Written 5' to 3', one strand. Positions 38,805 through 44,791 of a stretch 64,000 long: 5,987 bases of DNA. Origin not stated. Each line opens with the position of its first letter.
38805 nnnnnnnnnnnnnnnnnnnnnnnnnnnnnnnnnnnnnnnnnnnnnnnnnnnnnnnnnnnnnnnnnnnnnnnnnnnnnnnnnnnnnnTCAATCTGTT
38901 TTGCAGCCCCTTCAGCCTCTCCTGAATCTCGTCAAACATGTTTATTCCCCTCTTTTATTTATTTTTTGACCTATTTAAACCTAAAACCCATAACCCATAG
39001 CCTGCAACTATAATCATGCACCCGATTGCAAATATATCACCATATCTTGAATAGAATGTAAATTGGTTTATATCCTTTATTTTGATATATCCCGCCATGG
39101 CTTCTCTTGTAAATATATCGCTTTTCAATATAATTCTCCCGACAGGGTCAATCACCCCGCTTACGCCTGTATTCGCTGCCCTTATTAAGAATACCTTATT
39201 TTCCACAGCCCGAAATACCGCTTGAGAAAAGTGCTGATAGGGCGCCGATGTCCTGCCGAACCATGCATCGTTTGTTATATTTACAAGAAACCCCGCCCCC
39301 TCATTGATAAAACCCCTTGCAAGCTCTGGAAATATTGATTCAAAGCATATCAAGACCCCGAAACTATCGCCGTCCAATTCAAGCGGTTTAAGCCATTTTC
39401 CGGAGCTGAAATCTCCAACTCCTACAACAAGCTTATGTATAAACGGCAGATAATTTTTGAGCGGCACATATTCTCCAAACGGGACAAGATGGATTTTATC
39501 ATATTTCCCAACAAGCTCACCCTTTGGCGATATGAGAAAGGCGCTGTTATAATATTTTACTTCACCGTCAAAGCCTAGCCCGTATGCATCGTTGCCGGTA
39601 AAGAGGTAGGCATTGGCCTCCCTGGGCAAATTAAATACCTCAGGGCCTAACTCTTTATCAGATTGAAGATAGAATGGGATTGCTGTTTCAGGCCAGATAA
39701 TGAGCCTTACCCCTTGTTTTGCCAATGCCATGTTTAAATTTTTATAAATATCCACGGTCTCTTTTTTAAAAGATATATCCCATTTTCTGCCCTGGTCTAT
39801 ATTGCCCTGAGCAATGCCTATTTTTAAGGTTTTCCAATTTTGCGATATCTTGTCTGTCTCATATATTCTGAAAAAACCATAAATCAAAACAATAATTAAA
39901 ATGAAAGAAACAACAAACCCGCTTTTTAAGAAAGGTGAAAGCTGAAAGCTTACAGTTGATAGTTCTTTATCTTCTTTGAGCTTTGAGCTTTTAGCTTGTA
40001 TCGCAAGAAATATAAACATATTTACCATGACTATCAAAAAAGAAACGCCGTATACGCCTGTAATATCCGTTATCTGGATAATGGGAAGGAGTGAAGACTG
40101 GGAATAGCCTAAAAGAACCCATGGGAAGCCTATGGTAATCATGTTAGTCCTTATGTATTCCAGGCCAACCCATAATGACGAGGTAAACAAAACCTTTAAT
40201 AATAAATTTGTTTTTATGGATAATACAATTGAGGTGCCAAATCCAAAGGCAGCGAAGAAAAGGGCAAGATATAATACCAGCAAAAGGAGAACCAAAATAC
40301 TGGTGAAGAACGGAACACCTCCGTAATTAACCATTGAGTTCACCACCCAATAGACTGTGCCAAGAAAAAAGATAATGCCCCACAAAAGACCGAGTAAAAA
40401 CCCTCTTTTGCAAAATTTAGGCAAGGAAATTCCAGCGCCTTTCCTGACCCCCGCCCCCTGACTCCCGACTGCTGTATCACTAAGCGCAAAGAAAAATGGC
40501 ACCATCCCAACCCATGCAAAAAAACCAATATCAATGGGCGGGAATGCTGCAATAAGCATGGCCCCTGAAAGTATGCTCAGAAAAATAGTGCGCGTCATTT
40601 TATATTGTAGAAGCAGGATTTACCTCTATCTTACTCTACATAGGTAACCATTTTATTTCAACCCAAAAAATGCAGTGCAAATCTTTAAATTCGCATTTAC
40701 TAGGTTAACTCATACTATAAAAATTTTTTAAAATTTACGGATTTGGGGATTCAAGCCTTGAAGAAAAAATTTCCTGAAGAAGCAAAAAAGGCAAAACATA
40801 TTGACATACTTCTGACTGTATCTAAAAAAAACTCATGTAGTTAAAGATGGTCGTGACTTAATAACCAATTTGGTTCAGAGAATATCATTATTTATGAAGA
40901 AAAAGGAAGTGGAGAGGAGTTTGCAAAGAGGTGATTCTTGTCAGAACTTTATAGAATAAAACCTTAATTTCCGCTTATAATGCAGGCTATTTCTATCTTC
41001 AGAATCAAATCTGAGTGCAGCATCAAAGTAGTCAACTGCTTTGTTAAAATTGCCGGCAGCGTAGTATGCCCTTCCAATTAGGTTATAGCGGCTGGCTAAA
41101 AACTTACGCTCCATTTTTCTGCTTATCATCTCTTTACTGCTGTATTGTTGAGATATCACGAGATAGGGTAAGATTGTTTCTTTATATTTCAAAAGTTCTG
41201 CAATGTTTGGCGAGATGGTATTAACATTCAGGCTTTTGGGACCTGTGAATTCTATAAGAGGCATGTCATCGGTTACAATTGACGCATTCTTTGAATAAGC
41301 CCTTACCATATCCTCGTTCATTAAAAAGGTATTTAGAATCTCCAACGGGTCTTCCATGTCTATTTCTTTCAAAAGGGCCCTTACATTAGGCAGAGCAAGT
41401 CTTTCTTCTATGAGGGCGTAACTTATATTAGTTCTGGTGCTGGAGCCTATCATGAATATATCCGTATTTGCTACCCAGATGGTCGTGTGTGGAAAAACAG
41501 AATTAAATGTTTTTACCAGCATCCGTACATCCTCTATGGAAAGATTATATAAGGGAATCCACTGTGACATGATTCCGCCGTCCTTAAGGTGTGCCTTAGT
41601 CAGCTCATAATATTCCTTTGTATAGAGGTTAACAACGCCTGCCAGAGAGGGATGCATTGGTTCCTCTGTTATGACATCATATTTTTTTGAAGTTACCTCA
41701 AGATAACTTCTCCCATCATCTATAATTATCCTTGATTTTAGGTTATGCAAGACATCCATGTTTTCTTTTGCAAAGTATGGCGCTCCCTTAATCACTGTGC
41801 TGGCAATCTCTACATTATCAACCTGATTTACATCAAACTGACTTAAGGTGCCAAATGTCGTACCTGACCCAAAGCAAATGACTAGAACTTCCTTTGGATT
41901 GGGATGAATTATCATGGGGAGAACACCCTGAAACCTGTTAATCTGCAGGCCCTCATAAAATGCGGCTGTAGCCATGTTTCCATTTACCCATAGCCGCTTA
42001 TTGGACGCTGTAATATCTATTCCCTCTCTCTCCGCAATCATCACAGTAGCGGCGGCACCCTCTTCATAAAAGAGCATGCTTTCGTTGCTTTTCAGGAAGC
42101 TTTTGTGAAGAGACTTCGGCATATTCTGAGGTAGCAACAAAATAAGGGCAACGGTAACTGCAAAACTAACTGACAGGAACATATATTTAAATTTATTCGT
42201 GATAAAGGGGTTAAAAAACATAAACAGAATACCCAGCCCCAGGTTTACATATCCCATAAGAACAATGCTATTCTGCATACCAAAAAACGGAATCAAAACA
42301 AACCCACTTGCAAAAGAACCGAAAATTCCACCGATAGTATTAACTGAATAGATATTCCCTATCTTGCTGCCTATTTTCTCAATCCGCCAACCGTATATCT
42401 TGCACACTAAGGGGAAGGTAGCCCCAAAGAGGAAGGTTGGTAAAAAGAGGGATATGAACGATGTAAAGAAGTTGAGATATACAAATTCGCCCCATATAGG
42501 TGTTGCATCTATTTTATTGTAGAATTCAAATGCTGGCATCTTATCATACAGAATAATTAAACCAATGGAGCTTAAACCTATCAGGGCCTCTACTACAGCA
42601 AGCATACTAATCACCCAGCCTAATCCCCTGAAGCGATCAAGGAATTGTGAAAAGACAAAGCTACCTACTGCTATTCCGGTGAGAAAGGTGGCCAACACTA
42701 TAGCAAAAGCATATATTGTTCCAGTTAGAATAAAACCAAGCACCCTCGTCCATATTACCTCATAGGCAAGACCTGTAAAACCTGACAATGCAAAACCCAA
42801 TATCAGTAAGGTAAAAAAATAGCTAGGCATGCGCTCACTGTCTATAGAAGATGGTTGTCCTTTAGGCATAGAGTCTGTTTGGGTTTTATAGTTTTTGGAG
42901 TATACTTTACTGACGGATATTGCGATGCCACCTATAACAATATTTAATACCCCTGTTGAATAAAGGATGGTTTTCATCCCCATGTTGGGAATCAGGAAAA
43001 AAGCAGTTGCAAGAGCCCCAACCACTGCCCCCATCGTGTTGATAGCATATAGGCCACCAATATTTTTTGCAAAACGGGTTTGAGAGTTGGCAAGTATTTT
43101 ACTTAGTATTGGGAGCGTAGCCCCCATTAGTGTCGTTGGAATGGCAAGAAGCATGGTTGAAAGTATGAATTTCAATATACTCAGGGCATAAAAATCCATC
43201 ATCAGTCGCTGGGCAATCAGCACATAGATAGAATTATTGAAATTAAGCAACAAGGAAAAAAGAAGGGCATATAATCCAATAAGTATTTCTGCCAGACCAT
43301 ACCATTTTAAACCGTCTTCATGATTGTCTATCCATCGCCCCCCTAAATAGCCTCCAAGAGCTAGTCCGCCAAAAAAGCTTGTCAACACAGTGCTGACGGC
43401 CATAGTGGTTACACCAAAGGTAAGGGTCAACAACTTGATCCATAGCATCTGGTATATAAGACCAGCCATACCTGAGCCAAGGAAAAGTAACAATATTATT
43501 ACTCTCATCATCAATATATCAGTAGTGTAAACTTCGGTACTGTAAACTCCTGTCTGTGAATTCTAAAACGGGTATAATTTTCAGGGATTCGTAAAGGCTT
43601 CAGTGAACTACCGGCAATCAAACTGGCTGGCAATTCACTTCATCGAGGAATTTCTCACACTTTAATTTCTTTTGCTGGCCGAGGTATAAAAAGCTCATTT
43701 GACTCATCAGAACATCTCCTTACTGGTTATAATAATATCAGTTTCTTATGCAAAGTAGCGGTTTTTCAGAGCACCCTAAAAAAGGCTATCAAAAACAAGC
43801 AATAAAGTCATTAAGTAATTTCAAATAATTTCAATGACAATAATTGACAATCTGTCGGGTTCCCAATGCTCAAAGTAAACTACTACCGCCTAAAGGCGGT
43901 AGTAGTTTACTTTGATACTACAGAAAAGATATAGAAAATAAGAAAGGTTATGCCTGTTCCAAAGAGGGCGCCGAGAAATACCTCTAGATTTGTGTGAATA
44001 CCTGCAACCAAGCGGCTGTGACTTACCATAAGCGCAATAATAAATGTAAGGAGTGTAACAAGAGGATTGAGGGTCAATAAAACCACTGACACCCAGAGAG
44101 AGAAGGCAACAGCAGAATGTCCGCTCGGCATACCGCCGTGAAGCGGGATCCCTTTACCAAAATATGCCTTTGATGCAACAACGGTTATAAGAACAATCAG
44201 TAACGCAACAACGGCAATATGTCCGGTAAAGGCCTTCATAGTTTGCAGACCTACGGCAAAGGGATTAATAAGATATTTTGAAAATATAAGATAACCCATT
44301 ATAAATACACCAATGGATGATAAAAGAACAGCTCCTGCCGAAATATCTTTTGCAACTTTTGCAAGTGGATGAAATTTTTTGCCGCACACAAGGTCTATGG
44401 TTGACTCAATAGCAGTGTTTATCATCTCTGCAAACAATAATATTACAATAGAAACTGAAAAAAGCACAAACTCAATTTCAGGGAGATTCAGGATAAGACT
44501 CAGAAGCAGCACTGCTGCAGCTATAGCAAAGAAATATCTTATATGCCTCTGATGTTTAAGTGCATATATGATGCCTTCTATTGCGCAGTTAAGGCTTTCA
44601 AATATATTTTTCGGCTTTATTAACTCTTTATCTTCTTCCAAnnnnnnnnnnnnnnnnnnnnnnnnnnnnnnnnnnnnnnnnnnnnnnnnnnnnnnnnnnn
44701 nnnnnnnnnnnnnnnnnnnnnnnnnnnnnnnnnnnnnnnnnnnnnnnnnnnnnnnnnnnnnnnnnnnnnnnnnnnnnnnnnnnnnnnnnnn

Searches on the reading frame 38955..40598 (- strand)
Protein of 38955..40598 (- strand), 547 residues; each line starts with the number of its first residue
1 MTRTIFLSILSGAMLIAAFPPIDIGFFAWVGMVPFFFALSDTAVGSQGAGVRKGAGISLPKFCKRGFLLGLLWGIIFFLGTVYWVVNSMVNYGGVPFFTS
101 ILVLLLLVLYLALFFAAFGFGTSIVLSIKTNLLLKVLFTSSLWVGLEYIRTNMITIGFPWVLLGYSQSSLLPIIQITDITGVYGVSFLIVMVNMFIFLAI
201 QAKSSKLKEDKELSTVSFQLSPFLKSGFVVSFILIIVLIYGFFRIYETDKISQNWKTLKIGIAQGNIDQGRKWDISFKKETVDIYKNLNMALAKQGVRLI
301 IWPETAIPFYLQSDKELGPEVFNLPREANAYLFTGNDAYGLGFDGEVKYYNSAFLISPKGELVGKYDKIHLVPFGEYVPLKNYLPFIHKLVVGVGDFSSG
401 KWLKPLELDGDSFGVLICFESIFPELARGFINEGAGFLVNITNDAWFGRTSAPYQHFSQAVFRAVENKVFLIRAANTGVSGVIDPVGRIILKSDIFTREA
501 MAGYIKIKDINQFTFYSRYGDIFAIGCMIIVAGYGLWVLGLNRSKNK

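Call 66: search_protein_families(library=pfam, proteins=[window:38955-40598:-], max_evalue=0.0001)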
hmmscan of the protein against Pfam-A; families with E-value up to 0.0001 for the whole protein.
window:38955-40598:- (547 aa): 2 families
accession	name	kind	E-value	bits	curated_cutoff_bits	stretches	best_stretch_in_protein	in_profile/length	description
PF20154.4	LNT_N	-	2.2e-35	122.6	27.1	1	11-194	1-158/159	Apolipoprotein N-acyltransferase N-terminal domain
PF00795.27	CN_hydrolase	-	3e-33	115.7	23.2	1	260-510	2-251/256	Carbon-nitrogen hydrolase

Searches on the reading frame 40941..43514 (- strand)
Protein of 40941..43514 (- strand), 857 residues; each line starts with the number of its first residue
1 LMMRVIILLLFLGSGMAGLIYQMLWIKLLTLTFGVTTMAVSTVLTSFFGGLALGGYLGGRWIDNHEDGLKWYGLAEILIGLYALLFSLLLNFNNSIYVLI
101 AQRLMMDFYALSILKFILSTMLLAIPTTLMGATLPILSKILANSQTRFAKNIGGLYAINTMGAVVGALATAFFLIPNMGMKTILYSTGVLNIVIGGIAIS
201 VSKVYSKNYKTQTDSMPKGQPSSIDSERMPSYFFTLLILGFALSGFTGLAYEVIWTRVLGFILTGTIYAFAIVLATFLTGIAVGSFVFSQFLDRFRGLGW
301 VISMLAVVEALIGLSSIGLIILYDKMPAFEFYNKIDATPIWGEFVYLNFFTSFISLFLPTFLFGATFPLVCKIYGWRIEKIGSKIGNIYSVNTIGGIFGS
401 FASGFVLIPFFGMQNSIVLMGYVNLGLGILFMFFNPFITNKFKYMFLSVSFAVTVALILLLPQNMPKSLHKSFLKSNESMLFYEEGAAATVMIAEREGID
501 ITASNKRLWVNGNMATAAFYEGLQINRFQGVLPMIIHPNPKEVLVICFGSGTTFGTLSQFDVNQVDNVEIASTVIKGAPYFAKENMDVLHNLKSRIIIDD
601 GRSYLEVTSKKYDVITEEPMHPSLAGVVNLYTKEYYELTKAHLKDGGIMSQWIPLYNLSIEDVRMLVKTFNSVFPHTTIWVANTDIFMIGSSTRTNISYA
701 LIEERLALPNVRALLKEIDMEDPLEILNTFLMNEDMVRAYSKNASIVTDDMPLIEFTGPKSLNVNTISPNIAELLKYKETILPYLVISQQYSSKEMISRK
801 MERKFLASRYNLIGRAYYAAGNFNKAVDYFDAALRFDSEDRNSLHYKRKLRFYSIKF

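Call 66: search_protein_families(library=pfam, proteins=[window:40941-43514:-], max_evalue=0.0001)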
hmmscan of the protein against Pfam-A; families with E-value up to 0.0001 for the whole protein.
window:40941-43514:- (857 aa): 3 families
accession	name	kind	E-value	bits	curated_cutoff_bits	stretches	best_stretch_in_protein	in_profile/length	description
PF01564.23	Spermine_synth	-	1.2e-16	61.2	22.9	1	532-687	11-166/186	Spermine/spermidine synthase domain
PF07719.23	TPR_2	-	2.5e-05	24.5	27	1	810-839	4-33/34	Tetratricopeptide repeat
PF00515.34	TPR_1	-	2.7e-05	24.2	27.8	1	810-839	4-33/34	Tetratricopeptide repeat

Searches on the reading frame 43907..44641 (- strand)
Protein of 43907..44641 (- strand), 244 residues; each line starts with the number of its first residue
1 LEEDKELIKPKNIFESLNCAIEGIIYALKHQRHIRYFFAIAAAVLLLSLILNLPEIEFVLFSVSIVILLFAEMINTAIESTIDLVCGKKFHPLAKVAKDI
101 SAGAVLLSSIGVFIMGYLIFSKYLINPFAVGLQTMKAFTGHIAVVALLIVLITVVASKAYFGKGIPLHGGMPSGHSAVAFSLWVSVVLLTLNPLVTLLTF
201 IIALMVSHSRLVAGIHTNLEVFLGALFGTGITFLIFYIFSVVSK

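Call 66: search_protein_families(library=pfam, proteins=[window:43907-44641:-], max_evalue=0.0001)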
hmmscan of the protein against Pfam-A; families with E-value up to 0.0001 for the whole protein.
window:43907-44641:- (244 aa): 2 families
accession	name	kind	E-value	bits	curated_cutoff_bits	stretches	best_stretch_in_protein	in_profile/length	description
PF01219.24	DAGK_prokar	-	5.5e-29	100.4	22.3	1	19-120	2-102/102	Prokaryotic diacylglycerol kinase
PF01569.27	PAP2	-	2.8e-09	37.3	27.2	1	161-239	45-125/130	PAP2 superfamily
